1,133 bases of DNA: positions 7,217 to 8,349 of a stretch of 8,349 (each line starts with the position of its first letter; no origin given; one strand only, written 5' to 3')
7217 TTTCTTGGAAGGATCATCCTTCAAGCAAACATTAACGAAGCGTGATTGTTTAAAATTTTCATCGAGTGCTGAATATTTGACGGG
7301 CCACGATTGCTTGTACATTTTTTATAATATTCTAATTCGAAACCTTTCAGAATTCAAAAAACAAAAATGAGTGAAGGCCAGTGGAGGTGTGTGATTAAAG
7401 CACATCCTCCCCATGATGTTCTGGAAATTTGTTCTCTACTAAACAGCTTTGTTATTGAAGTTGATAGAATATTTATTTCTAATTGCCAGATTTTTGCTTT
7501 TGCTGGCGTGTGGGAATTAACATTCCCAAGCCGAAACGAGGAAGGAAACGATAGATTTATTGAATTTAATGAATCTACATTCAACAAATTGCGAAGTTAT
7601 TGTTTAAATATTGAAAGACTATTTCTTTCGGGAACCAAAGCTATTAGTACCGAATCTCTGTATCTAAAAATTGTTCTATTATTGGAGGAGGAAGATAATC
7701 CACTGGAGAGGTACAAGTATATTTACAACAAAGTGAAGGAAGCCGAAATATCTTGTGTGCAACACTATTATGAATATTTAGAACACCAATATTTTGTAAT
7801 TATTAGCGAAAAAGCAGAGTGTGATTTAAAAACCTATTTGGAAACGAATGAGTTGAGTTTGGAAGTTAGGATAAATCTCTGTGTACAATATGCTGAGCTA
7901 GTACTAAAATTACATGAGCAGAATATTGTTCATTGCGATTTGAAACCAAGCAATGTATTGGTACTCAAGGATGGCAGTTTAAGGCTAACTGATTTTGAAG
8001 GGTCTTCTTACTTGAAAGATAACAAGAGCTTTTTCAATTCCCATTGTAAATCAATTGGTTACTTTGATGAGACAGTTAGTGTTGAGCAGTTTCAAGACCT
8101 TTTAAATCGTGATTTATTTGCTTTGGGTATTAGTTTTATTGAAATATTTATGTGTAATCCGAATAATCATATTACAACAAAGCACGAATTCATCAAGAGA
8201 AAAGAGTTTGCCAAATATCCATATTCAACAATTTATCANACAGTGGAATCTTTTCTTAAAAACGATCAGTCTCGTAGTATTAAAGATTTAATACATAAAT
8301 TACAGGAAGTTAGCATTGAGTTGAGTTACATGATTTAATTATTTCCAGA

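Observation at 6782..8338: Head-to-head pair of paralogous, atypical protein kinase genes with starts 48 bp apart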

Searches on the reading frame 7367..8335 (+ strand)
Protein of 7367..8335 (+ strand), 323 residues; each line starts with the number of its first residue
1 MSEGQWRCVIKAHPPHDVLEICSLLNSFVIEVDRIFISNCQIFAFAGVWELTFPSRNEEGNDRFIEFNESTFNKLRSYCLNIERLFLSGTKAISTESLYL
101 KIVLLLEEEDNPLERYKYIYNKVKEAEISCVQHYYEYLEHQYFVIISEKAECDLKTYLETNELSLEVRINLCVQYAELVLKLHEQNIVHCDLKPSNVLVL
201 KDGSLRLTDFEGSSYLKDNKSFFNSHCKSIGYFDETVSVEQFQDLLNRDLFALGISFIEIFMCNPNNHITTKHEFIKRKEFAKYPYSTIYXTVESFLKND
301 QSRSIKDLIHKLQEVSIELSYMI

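Call 8: search_protein_families(library=pfam, proteins=[window:7367-8335:+], max_evalue=1)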
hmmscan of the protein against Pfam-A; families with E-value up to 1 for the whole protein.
seq(323 aa): 6 families
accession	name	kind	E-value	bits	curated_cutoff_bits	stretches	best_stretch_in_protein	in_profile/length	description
PF00069.31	Pkinase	-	2.2e-18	67.1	31.7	1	119-314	51-245/263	Protein kinase domain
PF07714.23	PK_Tyr_Ser-Thr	-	9.3e-10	38.7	23.1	1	128-269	63-208/258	Protein tyrosine and serine/threonine kinase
PF14531.12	Kinase-like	-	0.00011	22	25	1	158-225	137-202/289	Kinase-like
PF06293.20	Kdo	-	0.0019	18.1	21.3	1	152-211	103-167/207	Lipopolysaccharide kinase (Kdo/WaaP) family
PF03109.22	ABC1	-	0.0025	17.4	22.9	1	181-216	182-217/244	ABC1 atypical kinase-like domain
PF01163.29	RIO1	-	0.028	14.5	22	1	177-220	116-158/187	RIO domain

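Call 11: find_related_loci(query=window:7367-8335:+, collection=viral_contigs, flank=8000)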
Query window:7367-8335:+ (323 aa) in viral_contigs; peptide patterns used: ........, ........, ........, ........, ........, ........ (x = any residue, [..] = any of these).
3 stretches matched a pattern, but none encodes a relative of the query by tblastn (E <= 1e-3).
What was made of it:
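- Tried and rejected: A single-protein scan of IMG/VR with PLUS found no relative (call 11).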

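Call 17: search_protein_representatives(protein=window:7367-8335:+)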
Query: 323 residues. Proteins with E-value up to 0.001 (for the whole library): 8200; up to 1e-10: 97; up to 1e-30: 0. The best 150 are listed.
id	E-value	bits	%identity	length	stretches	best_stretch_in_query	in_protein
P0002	2.2e-27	112.8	31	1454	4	142-260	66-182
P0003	3.0e-25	105.7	32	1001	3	168-264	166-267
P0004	6.9e-25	104.6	28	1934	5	170-263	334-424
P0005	4.7e-22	95.3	30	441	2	135-299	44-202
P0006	5.7e-21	91.7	44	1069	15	186-223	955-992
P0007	8.8e-21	91.1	35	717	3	167-261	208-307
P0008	2.8e-20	89.4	27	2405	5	153-261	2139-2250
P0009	1.7e-19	86.9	40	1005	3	166-214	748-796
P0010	2.4e-19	86.4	25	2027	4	132-260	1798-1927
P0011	4.3e-19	85.5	36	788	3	169-260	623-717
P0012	4.6e-18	82.2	39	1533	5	160-219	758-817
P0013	6.1e-18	81.8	34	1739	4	162-278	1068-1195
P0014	7.6e-18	81.4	30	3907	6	155-224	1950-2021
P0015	9.5e-18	81.1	36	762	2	113-213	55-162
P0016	1.1e-17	80.9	34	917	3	167-262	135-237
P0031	5.8e-14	68.7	32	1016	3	96-233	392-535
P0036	1.4e-13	67.4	34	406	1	131-273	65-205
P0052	2.2e-12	63.5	41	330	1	134-237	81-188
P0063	8.3e-12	61.6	31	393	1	133-262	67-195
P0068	1.2e-11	61.1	33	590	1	128-261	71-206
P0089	6.7e-11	58.6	33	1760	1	112-261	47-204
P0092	7.3e-11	58.5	33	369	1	141-280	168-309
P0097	1.0e-10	58.0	36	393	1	130-261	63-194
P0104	1.3e-10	57.7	31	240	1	131-264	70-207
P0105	1.4e-10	57.6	34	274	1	130-256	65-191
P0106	1.4e-10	57.6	34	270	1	139-264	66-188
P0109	1.7e-10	57.3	34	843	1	126-257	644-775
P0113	2.1e-10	57.0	32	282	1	144-285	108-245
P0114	2.2e-10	57.0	37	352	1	141-260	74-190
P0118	2.7e-10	56.6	33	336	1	120-260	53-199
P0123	3.4e-10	56.3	36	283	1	105-265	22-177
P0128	4.6e-10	55.9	35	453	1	142-262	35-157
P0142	8.3e-10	55.1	38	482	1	98-211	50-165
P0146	9.8e-10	54.8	38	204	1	95-261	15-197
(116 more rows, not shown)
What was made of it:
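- On Expanding lineage-specific gene family: 0 hits at E<=1e-30 among 1.84 billion representatives for PLUS (call 17).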

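Call 22: list_cluster_members(proteins=[P0036, P0052, P0063, P0068, P0092, P0104, P0031, P0106, P0105, P0015])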
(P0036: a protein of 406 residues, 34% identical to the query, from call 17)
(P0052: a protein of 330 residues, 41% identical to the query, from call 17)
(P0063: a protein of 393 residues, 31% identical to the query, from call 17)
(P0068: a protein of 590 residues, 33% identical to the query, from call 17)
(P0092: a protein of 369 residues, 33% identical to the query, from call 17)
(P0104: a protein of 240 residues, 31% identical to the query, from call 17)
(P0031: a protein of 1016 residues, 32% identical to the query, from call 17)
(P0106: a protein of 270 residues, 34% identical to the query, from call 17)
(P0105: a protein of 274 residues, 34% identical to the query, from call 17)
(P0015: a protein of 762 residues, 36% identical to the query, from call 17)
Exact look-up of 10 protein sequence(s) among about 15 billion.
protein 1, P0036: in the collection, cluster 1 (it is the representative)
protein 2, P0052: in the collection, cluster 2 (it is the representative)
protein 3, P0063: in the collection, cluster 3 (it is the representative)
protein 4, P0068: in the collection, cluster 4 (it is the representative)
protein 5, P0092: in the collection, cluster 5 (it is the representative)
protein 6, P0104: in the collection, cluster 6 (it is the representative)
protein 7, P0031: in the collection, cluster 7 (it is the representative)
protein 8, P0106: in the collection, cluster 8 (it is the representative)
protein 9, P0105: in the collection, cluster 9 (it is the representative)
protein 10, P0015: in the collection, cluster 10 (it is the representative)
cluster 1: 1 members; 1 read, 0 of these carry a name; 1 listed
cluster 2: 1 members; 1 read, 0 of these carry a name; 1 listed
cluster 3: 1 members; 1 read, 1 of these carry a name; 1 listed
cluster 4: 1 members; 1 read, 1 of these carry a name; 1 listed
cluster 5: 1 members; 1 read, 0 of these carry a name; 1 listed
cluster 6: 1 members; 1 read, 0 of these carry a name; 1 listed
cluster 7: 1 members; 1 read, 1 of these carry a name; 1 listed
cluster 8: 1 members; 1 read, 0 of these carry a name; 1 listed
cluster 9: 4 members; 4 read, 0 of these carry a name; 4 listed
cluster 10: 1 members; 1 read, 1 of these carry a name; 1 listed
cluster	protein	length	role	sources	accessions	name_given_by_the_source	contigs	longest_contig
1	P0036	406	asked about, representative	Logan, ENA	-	-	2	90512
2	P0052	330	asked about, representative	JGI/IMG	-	-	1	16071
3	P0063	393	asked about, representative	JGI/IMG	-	serine/threonine protein kinase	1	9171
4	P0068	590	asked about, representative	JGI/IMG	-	serine/threonine protein kinase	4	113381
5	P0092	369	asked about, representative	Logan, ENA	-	-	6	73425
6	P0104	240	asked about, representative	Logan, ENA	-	-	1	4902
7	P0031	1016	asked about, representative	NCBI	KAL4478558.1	hypothetical protein ABPG74_006793 [Tetrahymena malaccensis]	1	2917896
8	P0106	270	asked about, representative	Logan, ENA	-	-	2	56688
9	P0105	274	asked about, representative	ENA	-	-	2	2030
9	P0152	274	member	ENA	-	-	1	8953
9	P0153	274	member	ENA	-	-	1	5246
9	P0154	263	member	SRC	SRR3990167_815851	-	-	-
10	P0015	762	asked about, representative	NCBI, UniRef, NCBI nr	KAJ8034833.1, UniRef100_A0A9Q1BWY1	Serine/threonine-protein kinase/endoribonuclease IRE1 [Holothuria leucospilota] | Serine/threonine-protein kinase/endoribonuclease IRE1 n=1 Tax=Holothuria leucospilota ...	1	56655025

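Call 23: search_solved_structures(query=window:7367-8335:+, max_evalue=0.001, show_alignments=2)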
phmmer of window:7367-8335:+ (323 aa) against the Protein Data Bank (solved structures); distinct sequences matched with E-value up to 0.001: 400 (the best 60 are shown).
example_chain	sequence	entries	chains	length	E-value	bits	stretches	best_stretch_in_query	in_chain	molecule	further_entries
9ruk_A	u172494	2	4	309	1.3e-08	37.9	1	141-261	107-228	Serine/threonine-protein kinase StkP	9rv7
9ru3_A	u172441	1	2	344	1.5e-08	37.7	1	141-261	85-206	Serine/threonine-protein kinase StkP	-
9ruj_A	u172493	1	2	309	2.3e-08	37.1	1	141-261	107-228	Serine/threonine-protein kinase StkP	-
5ntt_A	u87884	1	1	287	2.7e-08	36.9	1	100-217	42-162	Dual specificity protein kinase TTK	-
5ljj_A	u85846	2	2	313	3.2e-08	36.6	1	100-217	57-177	Dual specificity protein kinase TTK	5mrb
5eh0_A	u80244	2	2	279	3.5e-08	36.5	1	100-217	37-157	Dual specificity protein kinase TTK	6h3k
6n6o_A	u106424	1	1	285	3.5e-08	36.5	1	100-217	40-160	Dual specificity protein kinase TTK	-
4js8_A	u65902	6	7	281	3.5e-08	36.5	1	100-217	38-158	Dual specificity protein kinase TTK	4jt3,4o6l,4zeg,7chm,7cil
7chn_A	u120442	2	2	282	3.5e-08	36.5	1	100-217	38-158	Dual specificity protein kinase TTK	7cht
4d2s_A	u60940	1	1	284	3.5e-08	36.5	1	100-217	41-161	DUAL SPECIFICITY PROTEIN KINASE TTK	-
7cja_A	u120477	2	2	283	3.6e-08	36.5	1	100-217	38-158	Dual specificity protein kinase TTK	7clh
6b4w_A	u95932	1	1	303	3.8e-08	36.4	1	100-217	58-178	Dual specificity protein kinase TTK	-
6tn9_A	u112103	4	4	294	3.8e-08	36.4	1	100-217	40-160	Dual specificity protein kinase TTK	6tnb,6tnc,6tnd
5ap6_A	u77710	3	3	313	4e-08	36.3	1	100-217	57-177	DUAL SPECIFICITY PROTEIN KINASE TTK | MONOPOLAR SPINDLE KINASE 1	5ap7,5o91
5n7v_A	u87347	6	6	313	4.3e-08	36.2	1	100-217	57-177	Dual specificity protein kinase TTK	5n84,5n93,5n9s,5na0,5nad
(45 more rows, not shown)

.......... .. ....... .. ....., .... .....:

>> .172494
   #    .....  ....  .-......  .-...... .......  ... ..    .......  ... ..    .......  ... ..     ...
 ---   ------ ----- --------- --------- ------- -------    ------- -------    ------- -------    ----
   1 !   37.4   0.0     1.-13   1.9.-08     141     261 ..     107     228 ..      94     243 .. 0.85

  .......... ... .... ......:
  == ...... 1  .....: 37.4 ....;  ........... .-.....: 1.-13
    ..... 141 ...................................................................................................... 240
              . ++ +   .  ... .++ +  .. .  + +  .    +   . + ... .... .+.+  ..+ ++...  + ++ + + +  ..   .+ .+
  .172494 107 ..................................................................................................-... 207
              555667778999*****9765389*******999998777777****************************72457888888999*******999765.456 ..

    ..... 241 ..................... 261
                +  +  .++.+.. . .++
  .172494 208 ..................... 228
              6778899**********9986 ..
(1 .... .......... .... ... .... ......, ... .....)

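Call 29: find_encoding_contigs(protein=P0052, flank=8000, max_places=2)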
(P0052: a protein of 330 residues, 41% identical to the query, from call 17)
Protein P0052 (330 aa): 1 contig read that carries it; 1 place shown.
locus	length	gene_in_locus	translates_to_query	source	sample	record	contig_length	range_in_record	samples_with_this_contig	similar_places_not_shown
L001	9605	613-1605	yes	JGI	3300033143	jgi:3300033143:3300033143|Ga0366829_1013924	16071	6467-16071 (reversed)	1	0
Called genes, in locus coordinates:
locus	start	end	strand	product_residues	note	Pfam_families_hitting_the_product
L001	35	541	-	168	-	-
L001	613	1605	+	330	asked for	PF00069:Pkinase, PF07714:PK_Tyr_Ser-Thr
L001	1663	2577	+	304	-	-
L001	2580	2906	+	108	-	-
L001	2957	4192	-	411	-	-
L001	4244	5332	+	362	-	PF07714:PK_Tyr_Ser-Thr, PF00069:Pkinase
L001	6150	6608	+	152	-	-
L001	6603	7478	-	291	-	PF01712:dNK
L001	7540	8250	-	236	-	-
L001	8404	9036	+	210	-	-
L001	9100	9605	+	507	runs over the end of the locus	-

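Call 30: find_encoding_contigs(protein=P0036, flank=8000, max_places=2)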
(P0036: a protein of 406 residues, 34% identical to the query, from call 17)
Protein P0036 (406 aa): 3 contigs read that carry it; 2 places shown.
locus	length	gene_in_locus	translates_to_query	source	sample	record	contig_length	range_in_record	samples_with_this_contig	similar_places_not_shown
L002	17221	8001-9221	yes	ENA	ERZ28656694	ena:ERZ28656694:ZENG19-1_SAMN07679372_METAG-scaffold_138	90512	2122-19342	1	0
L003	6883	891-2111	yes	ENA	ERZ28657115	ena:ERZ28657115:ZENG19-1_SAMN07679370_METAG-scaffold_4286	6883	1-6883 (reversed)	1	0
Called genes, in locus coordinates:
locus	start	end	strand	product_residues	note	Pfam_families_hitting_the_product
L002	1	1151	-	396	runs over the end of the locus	-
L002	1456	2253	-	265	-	-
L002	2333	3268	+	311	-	PF03167:UDG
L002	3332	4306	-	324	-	-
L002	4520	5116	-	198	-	-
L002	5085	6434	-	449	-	-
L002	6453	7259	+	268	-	-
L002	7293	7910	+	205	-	-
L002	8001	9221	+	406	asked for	PF00069:Pkinase, PF07714:PK_Tyr_Ser-Thr, PF14531:Kinase-like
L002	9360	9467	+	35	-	-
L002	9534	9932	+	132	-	-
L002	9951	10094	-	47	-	-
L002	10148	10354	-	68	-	-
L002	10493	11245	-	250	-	-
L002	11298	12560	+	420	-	-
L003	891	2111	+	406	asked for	PF00069:Pkinase, PF07714:PK_Tyr_Ser-Thr, PF14531:Kinase-like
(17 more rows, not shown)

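Call 32: find_related_loci(query=A2, collection=viral_contigs, flank=4000)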
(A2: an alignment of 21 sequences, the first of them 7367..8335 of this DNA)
Query A2 (323 aa) in viral_contigs; peptide patterns used: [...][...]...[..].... (x = any residue, [..] = any of these).
600 stretches matched a pattern (row limit reached: there are more); 143 encode a relative of the query (tblastn E <= 1e-3); the best 80 are kept; 80 distinct loci.
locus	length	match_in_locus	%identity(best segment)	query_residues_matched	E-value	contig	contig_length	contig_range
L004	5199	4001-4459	31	139-288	1e-12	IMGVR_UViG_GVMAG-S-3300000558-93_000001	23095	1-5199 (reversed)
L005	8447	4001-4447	28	131-280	2e-11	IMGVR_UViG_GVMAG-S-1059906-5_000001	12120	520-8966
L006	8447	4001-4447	28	131-280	3e-11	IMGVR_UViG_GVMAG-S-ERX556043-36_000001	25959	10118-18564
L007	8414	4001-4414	26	137-269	6e-10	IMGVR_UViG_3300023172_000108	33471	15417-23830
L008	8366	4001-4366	35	92-220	8e-10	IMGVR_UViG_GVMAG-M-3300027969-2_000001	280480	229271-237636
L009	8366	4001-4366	35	92-220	9e-10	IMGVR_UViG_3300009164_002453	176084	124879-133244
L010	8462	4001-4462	26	137-285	2e-9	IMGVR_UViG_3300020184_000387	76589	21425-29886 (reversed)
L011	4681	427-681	30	181-264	2e-9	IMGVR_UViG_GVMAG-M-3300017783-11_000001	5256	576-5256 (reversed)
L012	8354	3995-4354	30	143-261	3e-9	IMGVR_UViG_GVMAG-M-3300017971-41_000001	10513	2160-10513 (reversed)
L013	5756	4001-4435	27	136-278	4e-9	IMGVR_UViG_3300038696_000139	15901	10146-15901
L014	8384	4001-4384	29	136-261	3e-9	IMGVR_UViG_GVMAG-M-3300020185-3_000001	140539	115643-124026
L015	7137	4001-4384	30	136-261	1e-8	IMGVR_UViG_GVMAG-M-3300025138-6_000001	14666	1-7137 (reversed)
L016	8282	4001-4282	33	128-222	2e-8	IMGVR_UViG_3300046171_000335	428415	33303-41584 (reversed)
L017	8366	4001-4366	30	142-262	2e-8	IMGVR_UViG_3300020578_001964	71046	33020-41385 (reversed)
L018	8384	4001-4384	29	136-264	2e-8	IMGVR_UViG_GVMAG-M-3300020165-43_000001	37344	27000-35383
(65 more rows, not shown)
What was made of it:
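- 143 giant-virus contig stretches in IMG/VR encode relatives at 24-35% identity (call 32).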

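Call 37: predict_structure(alignment_id=A2)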
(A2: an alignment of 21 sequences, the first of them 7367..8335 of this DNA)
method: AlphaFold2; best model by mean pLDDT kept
length: 323 residues; sequences in the alignment: 21
mean_pLDDT: 63.5   pTM: 0.66
mean pLDDT of the five models: 63.5, 62.5, 61.9, 60.1, 59.6
residues with pLDDT >= 90: 57; 70-90: 74; 50-70: 87; < 50: 105
segments of 3 or more residues with pLDDT < 50: 1-19, 27-58, 60-68, 79-92, 270-284, 316-323
pLDDT, mean of each block of 10 residues (from residue 1): 32 45 50 37 28 40 43 50 43 60 63 78 83 54 74 92 92 95 91 92 91 75 56 63 77 89 70 42 51 62 73 51 30
secondary structure, 60 per line:
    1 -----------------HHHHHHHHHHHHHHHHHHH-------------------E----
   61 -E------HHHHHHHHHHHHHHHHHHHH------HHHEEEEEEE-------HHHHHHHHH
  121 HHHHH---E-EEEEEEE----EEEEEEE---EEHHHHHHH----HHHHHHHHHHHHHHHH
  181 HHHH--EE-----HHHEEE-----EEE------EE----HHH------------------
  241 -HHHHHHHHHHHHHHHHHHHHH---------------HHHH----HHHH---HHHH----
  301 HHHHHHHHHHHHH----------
elements in order: H18-36 H69-88 E98-104 H112-125 E131-137 E142-148 H154-160 H165-184 E197-199 E205-207 H242-262 H278-281 H286-289 H293-296 H301-313
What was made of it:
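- On Eukaryotic protein kinase superfamily (PF00069): AlphaFold pTM is 0.66 with C-lobe pLDDT >90 (call 37).
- PLUS lacks a recognisable beta1/Gly-loop/beta2, and its first 92 residues are modelled at pLDDT <50 (call 37).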

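Call 41: fold_search(model_id=the predicted structure, library=pdb)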
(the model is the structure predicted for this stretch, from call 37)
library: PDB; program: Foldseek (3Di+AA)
matches with E <= 10: 2000; with E <= 0.001: 1989
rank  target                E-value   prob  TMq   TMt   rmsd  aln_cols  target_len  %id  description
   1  4krd_A                1.3e-09  1.00  0.53  0.58   7.3       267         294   20  Crystal Structure of Pho85-Pcl10 Complex (released 2013-09-18)
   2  2pmi_A                3.4e-09  1.00  0.51  0.57   8.1       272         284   19  Structure of the Pho85-Pho80 CDK-cyclin Complex of the Phosphate-responsive Signal Transduction Pathway with Bound ATP (released 2007-12-11)
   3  2pmi_C                6.1e-09  1.00  0.46  0.52   8.2       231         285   21  Structure of the Pho85-Pho80 CDK-cyclin Complex of the Phosphate-responsive Signal Transduction Pathway with Bound ATP (released 2007-12-11)
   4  6xag_D                7.2e-09  1.00  0.44  0.50   7.8       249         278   16  Apo BRAF dimer bound to 14-3-3 (released 2020-10-07)
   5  9u7e_A                7.2e-09  1.00  0.41  0.45   9.0       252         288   15  FGFR2 kinase domain with a macrocyclic compound 8g (released 2026-01-21)
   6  2pk9_A                8.1e-09  1.00  0.50  0.55   8.4       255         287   22  Structure of the Pho85-Pho80 CDK-cyclin Complex of the Phosphate-responsive Signal Transduction Pathway (released 2007-12-11)
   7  2y7j_B                8.6e-09  1.00  0.49  0.56   5.2       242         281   22  Structure of human phosphorylase kinase, gamma 2 (released 2011-02-09)
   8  4krc_A                9.1e-09  1.00  0.48  0.52   8.1       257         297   21  Crystal Structure of Pho85-Pcl10-ATP-gamma-S Complex (released 2013-09-18)
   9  8w3d_D                9.1e-09  1.00  0.43  0.46   8.7       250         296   15  TAS-120 covalent structure with FGFR2 molecular brake mutant (released 2025-01-01)
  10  8swe_A                9.1e-09  1.00  0.42  0.47   9.0       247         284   14  FGFR2 Kinase Domain Bound to Reversible Inhibitor Cmpd 3 (released 2024-02-14)
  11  2y7j_A                1.1e-08  1.00  0.50  0.56   5.2       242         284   21  Structure of human phosphorylase kinase, gamma 2 (released 2011-02-09)
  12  7vdp_A                1.1e-08  1.00  0.51  0.56   5.7       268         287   18  The structure of cyclin-dependent kinase 5 (CDK5) in complex with p25 and Compound 1 (released 2022-03-09)
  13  8h4r_A                1.2e-08  1.00  0.47  0.52   7.8       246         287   15  The Crystal Structure of CDK3 and CyclinE1 Complex with Dinaciclib from Biortus (released 2023-10-11)
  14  2pvy_D                1.2e-08  1.00  0.41  0.46   8.3       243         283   14  Crystal Structure of FGF Receptor 2 (FGFR2) Kinase Domain Harboring the Pathogenic K659N Mutation Responsible for an U (released 2007-09-25)
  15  8sap_B                1.2e-08  1.00  0.43  0.19  13.0       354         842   18  Crystal structure of class III lanthipeptide synthetase ThurKC (released 2023-10-11)
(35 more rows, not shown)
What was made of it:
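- On Eukaryotic protein kinase superfamily (PF00069): All top-50 Foldseek PDB hits are protein kinases, E~1e-9, TM~0.5 (call 41).
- On Named ePK groups (AGC, CAMK, CMGC, CK1, STE, TK, TKL): Fold hits are mixed across CMGC, CAMK, TKL and TK (call 41).
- Closest known: Eukaryotic protein kinase superfamily. Same: PLUS has the bilobal kinase fold (calls 37, 41).
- PLUS fold: the AlphaFold model has a confident C-lobe, and all top Foldseek PDB hits are protein kinases at E~1e-9 (calls 37, 41).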
